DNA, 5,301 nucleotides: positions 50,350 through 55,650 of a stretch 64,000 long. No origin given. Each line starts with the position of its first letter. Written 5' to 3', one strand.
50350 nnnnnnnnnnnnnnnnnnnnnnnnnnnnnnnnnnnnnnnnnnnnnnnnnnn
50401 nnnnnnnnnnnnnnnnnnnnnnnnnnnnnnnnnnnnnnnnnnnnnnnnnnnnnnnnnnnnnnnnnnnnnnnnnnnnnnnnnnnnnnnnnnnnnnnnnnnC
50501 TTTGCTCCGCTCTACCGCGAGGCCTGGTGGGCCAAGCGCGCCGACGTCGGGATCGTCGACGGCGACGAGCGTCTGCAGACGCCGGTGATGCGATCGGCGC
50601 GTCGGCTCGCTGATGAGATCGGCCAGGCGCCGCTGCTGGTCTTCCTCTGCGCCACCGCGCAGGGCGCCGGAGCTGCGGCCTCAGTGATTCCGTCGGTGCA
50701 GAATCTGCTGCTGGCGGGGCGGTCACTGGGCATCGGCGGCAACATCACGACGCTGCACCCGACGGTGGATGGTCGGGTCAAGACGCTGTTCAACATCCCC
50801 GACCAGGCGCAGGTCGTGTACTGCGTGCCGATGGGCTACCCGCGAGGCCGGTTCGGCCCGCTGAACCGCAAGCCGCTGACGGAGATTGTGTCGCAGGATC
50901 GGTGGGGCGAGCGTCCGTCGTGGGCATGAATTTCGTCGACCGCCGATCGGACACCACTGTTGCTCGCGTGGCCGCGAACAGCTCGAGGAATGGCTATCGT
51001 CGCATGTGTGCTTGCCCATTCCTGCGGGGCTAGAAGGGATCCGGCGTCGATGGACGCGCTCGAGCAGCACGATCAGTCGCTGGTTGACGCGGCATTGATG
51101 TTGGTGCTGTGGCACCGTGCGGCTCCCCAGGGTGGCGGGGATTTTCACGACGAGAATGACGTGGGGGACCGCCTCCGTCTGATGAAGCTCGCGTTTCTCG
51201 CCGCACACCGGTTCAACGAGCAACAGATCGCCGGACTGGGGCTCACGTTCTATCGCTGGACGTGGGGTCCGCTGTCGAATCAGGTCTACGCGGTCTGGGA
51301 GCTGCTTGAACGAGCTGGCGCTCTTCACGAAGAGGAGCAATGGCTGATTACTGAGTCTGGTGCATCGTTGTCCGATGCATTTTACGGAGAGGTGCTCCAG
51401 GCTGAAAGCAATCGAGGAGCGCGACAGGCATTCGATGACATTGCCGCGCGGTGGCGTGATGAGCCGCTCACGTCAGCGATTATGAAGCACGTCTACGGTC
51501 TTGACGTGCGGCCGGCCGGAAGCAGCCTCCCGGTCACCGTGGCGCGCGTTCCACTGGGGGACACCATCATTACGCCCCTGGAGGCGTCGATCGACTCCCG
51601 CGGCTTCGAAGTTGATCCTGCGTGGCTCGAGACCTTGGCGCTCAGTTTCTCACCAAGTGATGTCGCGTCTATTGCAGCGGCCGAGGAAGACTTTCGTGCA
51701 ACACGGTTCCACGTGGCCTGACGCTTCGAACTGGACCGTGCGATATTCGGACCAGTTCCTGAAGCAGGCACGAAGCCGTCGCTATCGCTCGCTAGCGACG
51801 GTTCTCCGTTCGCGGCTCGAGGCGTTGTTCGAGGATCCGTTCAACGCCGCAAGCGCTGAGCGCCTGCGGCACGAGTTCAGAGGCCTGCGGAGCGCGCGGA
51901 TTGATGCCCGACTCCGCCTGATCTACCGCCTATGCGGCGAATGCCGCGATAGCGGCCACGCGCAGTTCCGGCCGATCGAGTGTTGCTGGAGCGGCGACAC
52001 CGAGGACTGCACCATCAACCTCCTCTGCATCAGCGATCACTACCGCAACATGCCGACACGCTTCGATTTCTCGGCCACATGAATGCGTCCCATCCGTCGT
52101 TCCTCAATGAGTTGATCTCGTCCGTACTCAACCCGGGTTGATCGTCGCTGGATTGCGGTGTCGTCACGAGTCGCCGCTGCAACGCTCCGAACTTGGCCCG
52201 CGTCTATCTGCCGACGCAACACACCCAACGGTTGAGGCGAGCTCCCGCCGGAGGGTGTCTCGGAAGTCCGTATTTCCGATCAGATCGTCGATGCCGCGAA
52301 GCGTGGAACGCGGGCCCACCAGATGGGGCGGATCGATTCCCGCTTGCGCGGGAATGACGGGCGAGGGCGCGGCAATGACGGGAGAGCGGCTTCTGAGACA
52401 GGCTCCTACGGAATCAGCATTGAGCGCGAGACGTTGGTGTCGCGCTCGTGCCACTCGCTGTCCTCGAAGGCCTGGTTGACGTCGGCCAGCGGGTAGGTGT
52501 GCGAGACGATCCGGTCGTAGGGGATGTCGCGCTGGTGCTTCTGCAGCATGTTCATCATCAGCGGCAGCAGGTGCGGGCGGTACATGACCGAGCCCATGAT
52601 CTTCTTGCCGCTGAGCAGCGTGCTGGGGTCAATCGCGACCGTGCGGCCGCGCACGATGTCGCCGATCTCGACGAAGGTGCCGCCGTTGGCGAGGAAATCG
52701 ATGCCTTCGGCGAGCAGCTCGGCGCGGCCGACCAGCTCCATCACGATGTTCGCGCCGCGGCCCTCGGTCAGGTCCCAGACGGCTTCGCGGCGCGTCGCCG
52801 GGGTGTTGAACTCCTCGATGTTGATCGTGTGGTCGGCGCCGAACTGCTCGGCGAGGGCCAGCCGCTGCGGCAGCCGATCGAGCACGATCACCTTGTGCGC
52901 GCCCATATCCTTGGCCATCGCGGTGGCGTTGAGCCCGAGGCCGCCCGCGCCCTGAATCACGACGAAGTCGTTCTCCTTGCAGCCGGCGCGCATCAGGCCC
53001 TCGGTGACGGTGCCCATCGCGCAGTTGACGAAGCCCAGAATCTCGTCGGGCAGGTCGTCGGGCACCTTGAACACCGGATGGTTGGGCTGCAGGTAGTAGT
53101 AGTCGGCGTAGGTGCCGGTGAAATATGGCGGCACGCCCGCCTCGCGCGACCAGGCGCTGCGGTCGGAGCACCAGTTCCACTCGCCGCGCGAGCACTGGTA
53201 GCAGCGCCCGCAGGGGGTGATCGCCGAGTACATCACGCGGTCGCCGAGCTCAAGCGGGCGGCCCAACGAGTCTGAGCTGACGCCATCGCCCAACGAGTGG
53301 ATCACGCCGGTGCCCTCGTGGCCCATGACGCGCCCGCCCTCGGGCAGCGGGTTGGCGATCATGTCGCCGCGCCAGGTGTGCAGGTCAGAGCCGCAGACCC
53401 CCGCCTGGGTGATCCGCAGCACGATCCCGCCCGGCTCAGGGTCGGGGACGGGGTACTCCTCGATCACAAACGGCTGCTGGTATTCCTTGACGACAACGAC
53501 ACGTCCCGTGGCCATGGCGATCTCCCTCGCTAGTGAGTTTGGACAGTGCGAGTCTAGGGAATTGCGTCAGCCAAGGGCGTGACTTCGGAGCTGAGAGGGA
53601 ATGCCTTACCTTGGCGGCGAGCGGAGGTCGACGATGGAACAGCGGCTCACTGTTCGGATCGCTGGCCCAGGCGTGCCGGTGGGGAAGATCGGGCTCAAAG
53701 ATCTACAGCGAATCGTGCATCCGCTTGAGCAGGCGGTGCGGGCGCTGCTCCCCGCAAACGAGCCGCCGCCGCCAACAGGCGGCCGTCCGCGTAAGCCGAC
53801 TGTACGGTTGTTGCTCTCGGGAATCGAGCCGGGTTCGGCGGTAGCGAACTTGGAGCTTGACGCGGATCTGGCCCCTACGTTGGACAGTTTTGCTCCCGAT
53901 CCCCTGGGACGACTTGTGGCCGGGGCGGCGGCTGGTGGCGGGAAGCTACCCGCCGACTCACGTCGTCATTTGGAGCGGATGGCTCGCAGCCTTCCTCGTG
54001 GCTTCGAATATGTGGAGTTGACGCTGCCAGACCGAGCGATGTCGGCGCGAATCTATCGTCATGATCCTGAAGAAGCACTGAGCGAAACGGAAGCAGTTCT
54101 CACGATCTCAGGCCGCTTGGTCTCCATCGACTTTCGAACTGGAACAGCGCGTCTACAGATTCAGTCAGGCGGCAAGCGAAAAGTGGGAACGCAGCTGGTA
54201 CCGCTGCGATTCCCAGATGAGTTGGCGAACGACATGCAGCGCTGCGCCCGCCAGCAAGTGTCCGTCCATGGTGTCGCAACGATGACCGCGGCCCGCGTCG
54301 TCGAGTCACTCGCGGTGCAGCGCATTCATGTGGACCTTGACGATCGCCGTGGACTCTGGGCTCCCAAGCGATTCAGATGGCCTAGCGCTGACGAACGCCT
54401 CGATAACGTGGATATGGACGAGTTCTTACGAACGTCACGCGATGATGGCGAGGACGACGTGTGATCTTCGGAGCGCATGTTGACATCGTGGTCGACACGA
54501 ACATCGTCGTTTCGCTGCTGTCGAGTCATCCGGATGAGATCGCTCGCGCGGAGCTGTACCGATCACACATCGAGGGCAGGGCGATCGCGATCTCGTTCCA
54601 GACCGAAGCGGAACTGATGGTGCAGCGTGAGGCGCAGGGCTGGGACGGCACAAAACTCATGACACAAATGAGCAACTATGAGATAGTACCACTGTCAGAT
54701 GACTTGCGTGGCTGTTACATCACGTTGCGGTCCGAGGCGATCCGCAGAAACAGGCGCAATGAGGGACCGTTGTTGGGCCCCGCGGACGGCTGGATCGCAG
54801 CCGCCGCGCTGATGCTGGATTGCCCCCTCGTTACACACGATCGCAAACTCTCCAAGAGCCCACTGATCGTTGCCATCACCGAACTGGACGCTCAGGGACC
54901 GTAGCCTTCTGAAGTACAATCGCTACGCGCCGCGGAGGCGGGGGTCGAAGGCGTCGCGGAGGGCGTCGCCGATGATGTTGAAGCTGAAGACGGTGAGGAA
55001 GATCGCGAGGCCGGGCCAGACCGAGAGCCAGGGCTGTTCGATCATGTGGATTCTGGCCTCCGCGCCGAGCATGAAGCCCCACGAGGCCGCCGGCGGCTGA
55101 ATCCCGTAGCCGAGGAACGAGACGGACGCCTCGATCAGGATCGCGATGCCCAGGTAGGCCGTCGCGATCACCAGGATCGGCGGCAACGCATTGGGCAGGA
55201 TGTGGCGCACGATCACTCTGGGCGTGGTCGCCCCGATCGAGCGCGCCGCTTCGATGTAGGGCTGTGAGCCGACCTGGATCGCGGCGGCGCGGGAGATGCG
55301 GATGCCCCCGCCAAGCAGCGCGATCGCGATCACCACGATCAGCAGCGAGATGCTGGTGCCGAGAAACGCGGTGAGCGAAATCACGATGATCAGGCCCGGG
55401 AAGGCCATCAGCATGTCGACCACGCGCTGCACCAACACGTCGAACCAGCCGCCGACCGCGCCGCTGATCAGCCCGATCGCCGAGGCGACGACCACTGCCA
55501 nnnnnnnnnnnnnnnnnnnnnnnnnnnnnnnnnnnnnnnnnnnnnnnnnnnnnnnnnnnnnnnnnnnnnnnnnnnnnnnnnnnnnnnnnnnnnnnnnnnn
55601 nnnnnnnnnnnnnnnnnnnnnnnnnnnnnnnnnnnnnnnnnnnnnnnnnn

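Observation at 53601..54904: PIN-domain toxin translationally coupled (GTGA overlap) to an unusually large 287-aa upstream protein of unknown family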

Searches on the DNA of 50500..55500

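Call 107: search_rna_families(source=window, start=50500, end=55500, threshold=evalue, max_evalue=0.1)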
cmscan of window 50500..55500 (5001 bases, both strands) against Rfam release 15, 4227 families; matches with E-value up to 0.1: 0.
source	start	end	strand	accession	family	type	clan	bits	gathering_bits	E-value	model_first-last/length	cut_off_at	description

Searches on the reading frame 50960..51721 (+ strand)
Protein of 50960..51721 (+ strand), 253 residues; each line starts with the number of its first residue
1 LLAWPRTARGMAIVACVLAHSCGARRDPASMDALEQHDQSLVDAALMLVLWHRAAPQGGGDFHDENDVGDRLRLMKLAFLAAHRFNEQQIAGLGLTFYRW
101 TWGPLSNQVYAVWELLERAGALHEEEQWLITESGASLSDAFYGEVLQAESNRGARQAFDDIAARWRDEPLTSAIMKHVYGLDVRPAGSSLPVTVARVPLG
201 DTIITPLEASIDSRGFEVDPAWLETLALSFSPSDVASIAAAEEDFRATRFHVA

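Call 3: search_protein_families(library=pfam, proteins=[window:50960-51721:+], max_evalue=1)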
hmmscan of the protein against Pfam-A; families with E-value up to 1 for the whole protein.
window:50960-51721:+ (253 aa): 1 family
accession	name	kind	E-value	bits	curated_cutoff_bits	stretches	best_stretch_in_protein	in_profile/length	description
PF13486.11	Dehalogenase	-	0.12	12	24.3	0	120-175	144-199/306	Reductive dehalogenase subunit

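Call 4: search_protein_families(library=padloc, proteins=[window:50960-51721:+], max_evalue=1)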
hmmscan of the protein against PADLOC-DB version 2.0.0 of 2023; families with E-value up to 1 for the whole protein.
window:50960-51721:+ (253 aa): 0 families

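Call 5: search_protein_families(library=ncbifam, proteins=[window:50960-51721:+], max_evalue=1)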
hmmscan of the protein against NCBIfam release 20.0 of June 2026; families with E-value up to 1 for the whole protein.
window:50960-51721:+ (253 aa): 0 families

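Call 74: search_protein_families(library=phrogs, proteins=[window:51050-51718:+], max_evalue=0.01)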
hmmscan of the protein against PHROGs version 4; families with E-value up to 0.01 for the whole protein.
window:51050-51718:+ (223 aa): 0 families

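Call 75: search_solved_structures(query=window:51050-51718:+, max_evalue=1)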
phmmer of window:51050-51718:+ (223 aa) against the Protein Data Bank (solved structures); distinct sequences matched with E-value up to 1: 0.

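Call 102: find_homologous_proteins(query=window:51050-51718:+, max_evalue=0.001)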
Query window:51050-51718:+ (223 aa): 30 proteins with E <= 0.001 among 1778 candidates.
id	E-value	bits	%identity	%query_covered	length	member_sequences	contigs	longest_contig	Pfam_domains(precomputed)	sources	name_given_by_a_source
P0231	6.3e-144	495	100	100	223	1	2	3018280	-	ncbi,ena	-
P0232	1.1e-87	311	64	100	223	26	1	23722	-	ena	-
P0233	3.6e-52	195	49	96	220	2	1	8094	-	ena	-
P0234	3.6e-52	195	48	96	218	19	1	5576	-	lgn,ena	-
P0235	1.6e-51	193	48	96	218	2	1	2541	-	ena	-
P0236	1.3e-50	190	46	96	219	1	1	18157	-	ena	-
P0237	5.0e-49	185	44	96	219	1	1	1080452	-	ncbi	-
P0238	9.7e-49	184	45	98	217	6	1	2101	-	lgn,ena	-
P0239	1.2e-48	184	45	96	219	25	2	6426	-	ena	-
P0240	1.2e-47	180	43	98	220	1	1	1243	-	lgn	-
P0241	1.5e-47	180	44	98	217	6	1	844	-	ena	-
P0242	4.1e-47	179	45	97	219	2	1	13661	-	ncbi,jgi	-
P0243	4.5e-46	175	44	97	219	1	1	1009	-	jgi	jgi:hypothetical protein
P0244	1.3e-45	174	43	98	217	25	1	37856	-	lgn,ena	-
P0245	1.8e-45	173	44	96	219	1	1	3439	-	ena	-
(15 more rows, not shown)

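Call 104: search_solved_structures(query=A7, max_evalue=10)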
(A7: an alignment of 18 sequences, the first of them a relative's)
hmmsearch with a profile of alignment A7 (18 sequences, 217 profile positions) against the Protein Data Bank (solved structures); distinct sequences matched with E-value up to 10: 26.
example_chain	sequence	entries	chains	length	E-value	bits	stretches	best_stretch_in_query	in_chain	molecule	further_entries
7ue2_A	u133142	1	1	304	9e-10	41.7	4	17-47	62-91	RPB_PLP3_R6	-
6ot5_A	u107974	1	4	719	0.11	15.3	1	41-76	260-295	Transient receptor potential cation channel subfamily V member 3,Transient receptor potent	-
6ot2_A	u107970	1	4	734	0.11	15.2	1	41-76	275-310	Transient receptor potential cation channel subfamily V member 3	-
9wv5_A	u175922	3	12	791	0.12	15.1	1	41-76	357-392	Isoform 2 of Transient receptor potential cation channel subfamily V member 3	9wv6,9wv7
6uw4_A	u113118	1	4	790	0.12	15.1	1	41-76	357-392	Transient receptor potential cation channel subfamily V member 3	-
8gka_A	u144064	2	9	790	0.12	15.1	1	41-76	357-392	Transient receptor potential cation channel subfamily V member 3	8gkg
6uw6_A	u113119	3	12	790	0.12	15.1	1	41-76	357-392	Transient receptor potential cation channel subfamily V member 3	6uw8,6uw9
9jdm_A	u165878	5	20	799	0.12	15.1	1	41-76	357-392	Transient receptor potential cation channel subfamily V member 3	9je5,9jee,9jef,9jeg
9ued_A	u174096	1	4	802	0.12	15.1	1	41-76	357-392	Transient receptor potential cation channel subfamily V member 3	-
9bku_A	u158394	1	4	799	0.12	15.1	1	41-76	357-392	Transient receptor potential cation channel subfamily V member 3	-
9dij_A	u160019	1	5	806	0.13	15.1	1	41-76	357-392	Transient receptor potential cation channel subfamily V member 3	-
8v6k_A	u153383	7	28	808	0.13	15.1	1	41-76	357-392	Transient receptor potential cation channel subfamily V member 3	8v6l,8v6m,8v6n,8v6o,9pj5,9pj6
6mho_B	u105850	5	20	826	0.13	15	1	41-76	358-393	Transient receptor potential cation channel subfamily V member 3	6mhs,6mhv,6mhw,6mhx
13lq_A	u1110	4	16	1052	0.17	14.6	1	41-76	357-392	Isoform 2 of Transient receptor potential cation channel subfamily V member 3,Green fluore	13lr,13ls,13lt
13lj_A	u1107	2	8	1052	0.17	14.6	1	41-76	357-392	Isoform 2 of Transient receptor potential cation channel subfamily V member 3,Green fluore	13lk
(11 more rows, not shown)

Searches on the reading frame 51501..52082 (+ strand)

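Call 3: search_protein_families(library=pfam, proteins=[window:51501-52082:+], max_evalue=1)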
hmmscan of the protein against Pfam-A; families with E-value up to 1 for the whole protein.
window:51501-52082:+ (193 aa): 1 family
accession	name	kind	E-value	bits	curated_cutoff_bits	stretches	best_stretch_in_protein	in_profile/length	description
PF06769.20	YoeB_toxin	-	0.057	13.9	27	1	111-144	32-66/80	YoeB-like toxin of bacterial type II toxin-antitoxin system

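Call 4: search_protein_families(library=padloc, proteins=[window:51501-52082:+], max_evalue=1)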
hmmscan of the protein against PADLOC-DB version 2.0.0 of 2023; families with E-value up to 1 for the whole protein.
window:51501-52082:+ (193 aa): 0 families

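Call 5: search_protein_families(library=ncbifam, proteins=[window:51501-52082:+], max_evalue=1)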
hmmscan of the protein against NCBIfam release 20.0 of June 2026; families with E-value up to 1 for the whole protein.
window:51501-52082:+ (193 aa): 3 families
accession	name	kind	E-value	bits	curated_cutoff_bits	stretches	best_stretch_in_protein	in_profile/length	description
TIGR02116.1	toxin_Txe_YoeB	equivalog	0.0003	20.9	51.8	1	95-144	16-66/80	Txe/YoeB family addiction module toxin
TIGR02385.1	RelE_StbE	subfamily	0.027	15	27.9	1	80-146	2-72/88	type II toxin-antitoxin system mRNA interferase toxin, RelE/StbE family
TIGR00053.1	TIGR00053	subfamily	0.037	14.6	87.25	1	79-144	3-72/92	YafQ family addiction module toxin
